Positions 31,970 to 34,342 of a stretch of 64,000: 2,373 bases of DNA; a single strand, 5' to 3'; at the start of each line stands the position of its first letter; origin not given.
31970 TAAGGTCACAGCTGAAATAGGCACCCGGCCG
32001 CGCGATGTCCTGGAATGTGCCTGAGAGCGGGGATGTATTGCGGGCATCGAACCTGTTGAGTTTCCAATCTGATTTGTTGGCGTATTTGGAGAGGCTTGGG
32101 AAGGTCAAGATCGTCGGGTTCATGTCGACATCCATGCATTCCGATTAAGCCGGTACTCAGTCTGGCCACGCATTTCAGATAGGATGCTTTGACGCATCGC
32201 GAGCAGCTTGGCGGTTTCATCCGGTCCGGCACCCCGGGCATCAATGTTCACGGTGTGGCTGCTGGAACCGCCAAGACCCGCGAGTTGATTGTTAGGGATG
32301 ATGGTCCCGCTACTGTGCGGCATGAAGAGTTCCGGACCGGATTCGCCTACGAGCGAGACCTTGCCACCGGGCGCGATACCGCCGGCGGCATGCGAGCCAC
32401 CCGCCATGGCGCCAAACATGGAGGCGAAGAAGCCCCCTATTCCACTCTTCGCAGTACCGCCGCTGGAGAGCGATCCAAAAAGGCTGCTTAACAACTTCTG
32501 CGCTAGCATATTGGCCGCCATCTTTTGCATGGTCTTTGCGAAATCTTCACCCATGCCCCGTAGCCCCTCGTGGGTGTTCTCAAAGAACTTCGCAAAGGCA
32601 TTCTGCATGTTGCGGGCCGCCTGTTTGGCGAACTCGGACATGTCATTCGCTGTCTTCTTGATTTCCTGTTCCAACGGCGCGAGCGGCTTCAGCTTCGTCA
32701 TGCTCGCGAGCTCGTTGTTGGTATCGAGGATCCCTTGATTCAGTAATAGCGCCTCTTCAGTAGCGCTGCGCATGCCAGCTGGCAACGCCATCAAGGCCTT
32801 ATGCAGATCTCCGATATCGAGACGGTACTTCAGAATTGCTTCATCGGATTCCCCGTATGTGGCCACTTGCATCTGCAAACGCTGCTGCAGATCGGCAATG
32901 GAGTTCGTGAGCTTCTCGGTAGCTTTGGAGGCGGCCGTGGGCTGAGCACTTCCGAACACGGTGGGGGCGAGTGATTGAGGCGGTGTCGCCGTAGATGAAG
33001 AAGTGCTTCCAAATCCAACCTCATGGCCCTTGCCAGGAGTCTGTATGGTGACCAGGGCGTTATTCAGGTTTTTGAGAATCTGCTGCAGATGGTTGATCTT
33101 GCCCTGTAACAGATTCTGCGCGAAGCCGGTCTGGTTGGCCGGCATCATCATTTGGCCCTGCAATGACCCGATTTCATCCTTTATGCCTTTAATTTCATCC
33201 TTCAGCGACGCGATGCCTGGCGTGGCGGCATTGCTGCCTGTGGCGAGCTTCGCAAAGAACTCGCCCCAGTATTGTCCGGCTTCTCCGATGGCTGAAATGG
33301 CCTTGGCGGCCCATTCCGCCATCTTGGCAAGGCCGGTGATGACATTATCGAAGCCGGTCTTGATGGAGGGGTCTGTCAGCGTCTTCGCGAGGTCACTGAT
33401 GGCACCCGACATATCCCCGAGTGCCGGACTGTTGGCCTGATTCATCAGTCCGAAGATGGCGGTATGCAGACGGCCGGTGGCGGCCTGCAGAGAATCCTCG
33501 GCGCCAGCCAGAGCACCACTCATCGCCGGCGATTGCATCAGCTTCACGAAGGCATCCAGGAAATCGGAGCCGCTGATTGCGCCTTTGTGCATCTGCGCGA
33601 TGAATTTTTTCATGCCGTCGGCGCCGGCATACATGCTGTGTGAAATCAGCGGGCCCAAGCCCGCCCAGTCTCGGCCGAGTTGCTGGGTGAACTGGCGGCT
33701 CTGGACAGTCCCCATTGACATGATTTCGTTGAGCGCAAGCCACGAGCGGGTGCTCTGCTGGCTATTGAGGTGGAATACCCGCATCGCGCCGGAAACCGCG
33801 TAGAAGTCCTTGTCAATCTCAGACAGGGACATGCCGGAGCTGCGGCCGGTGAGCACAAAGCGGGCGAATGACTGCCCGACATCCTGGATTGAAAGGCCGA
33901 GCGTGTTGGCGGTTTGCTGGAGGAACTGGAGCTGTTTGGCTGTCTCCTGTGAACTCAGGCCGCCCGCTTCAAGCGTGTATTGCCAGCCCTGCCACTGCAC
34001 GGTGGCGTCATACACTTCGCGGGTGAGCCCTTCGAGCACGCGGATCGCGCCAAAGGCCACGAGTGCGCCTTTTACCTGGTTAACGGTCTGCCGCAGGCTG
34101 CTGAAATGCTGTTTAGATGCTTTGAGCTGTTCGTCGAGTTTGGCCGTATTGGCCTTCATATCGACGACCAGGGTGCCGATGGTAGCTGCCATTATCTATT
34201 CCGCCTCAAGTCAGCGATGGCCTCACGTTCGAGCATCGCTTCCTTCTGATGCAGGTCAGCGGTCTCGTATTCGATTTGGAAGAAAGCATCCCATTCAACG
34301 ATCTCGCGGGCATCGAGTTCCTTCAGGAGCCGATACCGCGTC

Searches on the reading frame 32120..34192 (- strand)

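Call 27: search_protein_families(library=phrogs, proteins=[window:32120-34192:-], max_evalue=0.001)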
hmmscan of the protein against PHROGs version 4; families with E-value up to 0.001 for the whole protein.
window:32120-34192:- (690 aa): 17 families
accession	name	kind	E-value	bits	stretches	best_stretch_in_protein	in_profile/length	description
phrog_2335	-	tail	4.2e-25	88.9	1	15-397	441-781/1536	tail length tape measure protein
phrog_9807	-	tail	4.7e-17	61.7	1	55-257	326-531/1972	tail length tape measure protein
phrog_18891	-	tail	9.9e-14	51.2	1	26-378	232-547/1191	tail length tape measure protein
phrog_30701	-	unknown function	4.5e-13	50.4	1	554-666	64-173/188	-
phrog_10574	-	tail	9.3e-13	48.8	1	319-675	297-622/640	tail length tape measure protein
phrog_5255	-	tail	1.6e-10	41.4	1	14-391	273-644/800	tail length tape measure protein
phrog_1716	-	tail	4.2e-07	29.8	1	414-606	620-814/943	tail length tape measure protein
phrog_33615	-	unknown function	1.8e-06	26.9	1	86-277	310-498/1395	-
phrog_35923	-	tail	2.3e-06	28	1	20-159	211-342/347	tail length tape measure protein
phrog_7740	-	tail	4.5e-06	25.2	1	14-306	45-323/2151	tail length tape measure protein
phrog_25927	-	tail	6.2e-06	26.3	1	17-252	140-377/625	tail length tape measure protein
phrog_28779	-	tail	2.7e-05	23.9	1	81-245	238-403/677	tail length tape measure protein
phrog_4498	-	tail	3.5e-05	24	0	1-37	1-37/381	tail length tape measure protein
phrog_339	-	tail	0.00015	21.1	0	511-642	895-1025/1123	tail length tape measure protein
phrog_18471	-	unknown function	0.0005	21.5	0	1-33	1-33/65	-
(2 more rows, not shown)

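Call 28: search_protein_families(library=pfam, proteins=[window:32120-34192:-], max_evalue=0.001)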
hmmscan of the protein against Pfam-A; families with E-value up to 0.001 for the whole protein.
window:32120-34192:- (690 aa): 1 family
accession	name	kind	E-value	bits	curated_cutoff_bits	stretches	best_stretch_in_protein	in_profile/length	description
PF20155.4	TMP_3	-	6.1e-16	59.1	41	1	59-254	2-191/192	Tape measure protein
